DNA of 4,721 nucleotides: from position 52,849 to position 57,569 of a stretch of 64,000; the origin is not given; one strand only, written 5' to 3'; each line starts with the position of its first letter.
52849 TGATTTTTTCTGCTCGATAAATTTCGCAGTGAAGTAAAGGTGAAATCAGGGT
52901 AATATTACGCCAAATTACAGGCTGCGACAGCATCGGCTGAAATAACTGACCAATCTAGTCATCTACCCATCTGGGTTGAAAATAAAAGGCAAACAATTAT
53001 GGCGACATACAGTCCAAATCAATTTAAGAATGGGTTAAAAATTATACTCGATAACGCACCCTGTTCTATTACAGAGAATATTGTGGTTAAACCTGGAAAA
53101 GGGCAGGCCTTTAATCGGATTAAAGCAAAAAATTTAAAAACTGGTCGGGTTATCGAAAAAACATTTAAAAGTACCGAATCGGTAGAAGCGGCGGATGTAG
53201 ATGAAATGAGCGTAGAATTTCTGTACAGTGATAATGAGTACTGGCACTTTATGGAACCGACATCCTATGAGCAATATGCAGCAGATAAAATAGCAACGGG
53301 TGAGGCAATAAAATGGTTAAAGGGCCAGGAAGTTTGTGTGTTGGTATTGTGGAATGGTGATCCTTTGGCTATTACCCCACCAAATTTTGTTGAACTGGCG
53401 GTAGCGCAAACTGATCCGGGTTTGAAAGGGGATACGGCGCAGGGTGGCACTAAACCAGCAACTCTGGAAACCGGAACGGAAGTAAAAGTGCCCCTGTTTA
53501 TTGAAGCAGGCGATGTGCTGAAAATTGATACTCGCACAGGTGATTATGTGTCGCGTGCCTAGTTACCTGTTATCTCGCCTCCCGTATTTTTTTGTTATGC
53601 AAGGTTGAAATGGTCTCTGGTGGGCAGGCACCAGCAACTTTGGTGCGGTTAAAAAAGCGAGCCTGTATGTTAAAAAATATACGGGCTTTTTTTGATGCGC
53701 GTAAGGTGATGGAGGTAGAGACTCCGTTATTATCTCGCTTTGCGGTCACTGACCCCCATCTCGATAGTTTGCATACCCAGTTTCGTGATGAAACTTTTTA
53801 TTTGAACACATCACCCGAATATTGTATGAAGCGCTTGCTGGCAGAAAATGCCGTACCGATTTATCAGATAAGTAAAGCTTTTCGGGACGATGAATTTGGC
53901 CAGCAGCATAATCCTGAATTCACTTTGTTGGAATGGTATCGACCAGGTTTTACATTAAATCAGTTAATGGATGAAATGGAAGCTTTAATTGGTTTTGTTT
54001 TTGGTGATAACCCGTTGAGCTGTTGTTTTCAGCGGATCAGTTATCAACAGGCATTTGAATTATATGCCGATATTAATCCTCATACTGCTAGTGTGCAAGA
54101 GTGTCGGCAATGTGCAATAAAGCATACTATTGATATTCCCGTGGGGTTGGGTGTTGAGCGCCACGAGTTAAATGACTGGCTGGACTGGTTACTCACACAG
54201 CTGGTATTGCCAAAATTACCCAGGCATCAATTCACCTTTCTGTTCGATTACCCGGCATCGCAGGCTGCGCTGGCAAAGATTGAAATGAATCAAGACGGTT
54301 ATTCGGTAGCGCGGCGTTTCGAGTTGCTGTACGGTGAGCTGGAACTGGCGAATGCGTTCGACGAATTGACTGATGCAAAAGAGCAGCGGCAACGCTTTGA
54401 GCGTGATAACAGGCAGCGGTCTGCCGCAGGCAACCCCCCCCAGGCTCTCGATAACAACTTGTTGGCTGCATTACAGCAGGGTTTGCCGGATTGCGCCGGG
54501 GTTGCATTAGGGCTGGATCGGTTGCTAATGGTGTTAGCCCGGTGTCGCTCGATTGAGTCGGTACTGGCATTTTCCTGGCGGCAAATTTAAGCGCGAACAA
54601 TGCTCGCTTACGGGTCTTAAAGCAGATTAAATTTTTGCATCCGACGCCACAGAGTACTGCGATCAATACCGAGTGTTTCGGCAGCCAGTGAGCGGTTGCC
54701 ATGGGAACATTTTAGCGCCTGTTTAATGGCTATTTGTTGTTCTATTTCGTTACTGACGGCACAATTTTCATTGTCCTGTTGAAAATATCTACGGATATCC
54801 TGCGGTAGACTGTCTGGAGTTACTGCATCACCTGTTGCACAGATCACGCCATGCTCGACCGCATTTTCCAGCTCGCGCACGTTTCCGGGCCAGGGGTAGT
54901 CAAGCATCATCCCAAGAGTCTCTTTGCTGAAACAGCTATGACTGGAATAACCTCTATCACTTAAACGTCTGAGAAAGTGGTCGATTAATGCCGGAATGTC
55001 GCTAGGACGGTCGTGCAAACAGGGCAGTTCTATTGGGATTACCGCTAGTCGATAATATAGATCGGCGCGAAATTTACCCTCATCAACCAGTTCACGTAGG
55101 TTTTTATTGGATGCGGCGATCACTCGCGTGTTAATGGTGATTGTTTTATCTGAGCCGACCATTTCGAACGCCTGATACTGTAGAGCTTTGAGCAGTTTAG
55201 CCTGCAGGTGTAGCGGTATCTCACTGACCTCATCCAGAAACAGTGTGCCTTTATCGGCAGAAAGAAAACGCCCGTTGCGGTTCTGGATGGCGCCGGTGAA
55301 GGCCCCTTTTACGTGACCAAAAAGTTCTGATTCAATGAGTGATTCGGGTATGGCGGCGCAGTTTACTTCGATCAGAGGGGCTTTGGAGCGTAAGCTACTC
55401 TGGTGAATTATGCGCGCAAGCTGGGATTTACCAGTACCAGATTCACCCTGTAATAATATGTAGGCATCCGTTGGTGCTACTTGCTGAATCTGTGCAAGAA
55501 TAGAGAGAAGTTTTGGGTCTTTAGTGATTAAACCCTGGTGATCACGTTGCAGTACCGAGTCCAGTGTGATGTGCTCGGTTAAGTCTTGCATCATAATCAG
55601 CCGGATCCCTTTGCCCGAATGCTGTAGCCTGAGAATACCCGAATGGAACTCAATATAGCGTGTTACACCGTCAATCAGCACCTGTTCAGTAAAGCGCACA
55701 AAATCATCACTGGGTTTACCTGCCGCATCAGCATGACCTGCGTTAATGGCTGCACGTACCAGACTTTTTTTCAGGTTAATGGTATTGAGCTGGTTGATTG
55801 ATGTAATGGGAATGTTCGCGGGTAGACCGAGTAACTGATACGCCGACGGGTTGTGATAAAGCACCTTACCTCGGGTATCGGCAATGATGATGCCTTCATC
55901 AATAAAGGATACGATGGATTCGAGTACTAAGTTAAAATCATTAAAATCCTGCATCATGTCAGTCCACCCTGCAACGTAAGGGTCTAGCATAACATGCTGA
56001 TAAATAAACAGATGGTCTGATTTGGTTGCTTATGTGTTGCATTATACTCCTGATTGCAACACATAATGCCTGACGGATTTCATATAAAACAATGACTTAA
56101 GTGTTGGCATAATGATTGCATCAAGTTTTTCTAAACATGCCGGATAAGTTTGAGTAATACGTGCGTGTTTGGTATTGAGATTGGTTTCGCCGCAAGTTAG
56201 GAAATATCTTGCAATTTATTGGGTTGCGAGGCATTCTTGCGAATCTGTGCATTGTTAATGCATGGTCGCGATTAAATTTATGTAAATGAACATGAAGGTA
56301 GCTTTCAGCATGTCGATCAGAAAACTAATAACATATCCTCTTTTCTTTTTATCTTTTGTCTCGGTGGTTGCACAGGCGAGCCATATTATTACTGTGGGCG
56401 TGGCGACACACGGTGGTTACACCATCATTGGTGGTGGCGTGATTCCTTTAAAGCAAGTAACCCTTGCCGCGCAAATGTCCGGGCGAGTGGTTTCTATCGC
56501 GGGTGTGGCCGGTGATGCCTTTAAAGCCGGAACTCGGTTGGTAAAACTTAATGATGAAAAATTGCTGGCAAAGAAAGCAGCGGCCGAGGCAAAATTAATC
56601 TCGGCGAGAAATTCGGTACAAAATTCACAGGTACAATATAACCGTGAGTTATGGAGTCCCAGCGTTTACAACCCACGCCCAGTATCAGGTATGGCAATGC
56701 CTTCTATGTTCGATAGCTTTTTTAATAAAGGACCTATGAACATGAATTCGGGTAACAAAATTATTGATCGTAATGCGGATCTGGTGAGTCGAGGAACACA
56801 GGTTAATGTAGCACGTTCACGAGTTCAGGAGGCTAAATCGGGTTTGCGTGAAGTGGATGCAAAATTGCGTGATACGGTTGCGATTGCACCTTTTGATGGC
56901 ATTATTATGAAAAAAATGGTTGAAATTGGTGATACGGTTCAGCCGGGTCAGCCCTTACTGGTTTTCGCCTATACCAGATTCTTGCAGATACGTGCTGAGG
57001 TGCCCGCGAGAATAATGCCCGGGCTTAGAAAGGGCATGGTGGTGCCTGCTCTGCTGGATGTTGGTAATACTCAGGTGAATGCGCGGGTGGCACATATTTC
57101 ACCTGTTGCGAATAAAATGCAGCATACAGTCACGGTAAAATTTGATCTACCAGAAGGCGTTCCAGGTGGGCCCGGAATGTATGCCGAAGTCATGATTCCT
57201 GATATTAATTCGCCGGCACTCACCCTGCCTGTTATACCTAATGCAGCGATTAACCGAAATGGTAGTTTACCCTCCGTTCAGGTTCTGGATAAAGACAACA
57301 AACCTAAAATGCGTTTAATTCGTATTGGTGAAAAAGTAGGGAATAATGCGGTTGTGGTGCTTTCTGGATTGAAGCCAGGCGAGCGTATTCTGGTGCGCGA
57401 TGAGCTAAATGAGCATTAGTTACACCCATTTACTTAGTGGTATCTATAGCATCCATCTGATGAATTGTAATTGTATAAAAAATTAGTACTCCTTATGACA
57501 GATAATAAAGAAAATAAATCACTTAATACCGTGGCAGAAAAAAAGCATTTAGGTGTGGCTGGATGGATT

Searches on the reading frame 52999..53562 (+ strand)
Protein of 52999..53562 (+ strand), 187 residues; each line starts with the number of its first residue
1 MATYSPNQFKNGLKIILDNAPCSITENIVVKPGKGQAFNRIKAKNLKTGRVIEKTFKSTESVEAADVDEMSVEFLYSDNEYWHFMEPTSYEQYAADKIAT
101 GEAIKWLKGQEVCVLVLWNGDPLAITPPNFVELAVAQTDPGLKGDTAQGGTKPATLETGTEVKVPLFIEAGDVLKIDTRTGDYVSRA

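Call 81: search_protein_families(library=pfam, proteins=[window:52999-53562:+], max_evalue=0.00001)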
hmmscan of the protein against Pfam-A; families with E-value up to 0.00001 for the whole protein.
window:52999-53562:+ (187 aa): 3 families
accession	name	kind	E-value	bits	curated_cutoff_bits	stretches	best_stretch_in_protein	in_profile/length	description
PF09285.17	Elong-fact-P_C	-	9.1e-28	96.2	25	1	131-186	1-56/56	Elongation factor P, C-terminal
PF08207.18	EFP_N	-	1.9e-23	82.7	23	1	7-62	3-58/58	Elongation factor P (EF-P) KOW-like domain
PF01132.26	EFP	-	8.7e-16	58.1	27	1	72-123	3-54/54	Elongation factor P (EF-P) OB domain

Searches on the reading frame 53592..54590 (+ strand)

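Call 82: search_protein_families(library=pfam, proteins=[window:53592-54590:+], max_evalue=0.00001)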
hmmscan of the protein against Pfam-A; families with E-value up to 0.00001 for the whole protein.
window:53592-54590:+ (332 aa): 1 family
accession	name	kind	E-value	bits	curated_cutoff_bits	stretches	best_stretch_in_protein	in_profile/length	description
PF00152.25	tRNA-synt_2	-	4.6e-46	157.7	25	1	19-328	21-305/308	tRNA synthetases class II (D, K and N)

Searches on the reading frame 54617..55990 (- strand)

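Call 82: search_protein_families(library=pfam, proteins=[window:54617-55990:-], max_evalue=0.00001)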
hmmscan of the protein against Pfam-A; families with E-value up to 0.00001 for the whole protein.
window:54617-55990:- (457 aa): 7 families
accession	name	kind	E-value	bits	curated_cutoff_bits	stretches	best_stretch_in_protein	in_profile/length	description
PF00158.32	Sigma54_activat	-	6.1e-67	225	20.2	1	154-321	1-168/168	Sigma-54 interaction domain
PF25601.1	AAA_lid_14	-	6e-22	77.7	27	1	327-406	2-81/87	AAA+ ATPase lid domain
PF14532.12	Sigma54_activ_2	-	4.3e-15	56.6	25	1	163-325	9-138/138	Sigma-54 interaction domain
PF02954.25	HTH_8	-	2.2e-12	46.9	22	1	420-454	8-42/42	Bacterial regulatory protein, Fis family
PF07728.20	AAA_5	-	3.2e-08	34.1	22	1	178-298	2-125/139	AAA domain (dynein-related subfamily)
PF13188.13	PAS_8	-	2.6e-06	27.5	21.8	1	23-60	3-38/65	PAS domain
PF00004.35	AAA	-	3.6e-06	27.9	21.2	0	178-296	1-110/131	ATPase family associated with various cellular activities (AAA)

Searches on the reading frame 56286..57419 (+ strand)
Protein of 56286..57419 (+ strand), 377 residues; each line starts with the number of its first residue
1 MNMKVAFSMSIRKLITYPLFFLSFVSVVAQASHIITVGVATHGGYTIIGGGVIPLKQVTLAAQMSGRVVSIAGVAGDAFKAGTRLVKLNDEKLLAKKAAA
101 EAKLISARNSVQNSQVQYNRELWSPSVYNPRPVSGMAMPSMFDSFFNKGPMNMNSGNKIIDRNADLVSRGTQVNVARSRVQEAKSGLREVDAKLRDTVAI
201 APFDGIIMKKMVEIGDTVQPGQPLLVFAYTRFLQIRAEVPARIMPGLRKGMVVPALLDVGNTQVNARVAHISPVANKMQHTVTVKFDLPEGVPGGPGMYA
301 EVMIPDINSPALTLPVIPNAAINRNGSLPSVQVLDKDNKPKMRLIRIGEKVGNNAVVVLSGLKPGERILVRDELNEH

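Call 82: search_protein_families(library=pfam, proteins=[window:56286-57419:+], max_evalue=0.00001)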
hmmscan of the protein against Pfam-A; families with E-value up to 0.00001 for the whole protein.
window:56286-57419:+ (377 aa): 2 families
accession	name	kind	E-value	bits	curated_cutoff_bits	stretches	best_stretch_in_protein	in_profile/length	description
PF13437.12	HlyD_3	-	8.9e-14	52.6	22.2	1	201-290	4-95/106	HlyD family secretion protein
PF16576.10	HlyD_D23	-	1.2e-13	51.3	30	1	197-289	108-202/214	Barrel-sandwich domain of CusB or HlyD membrane-fusion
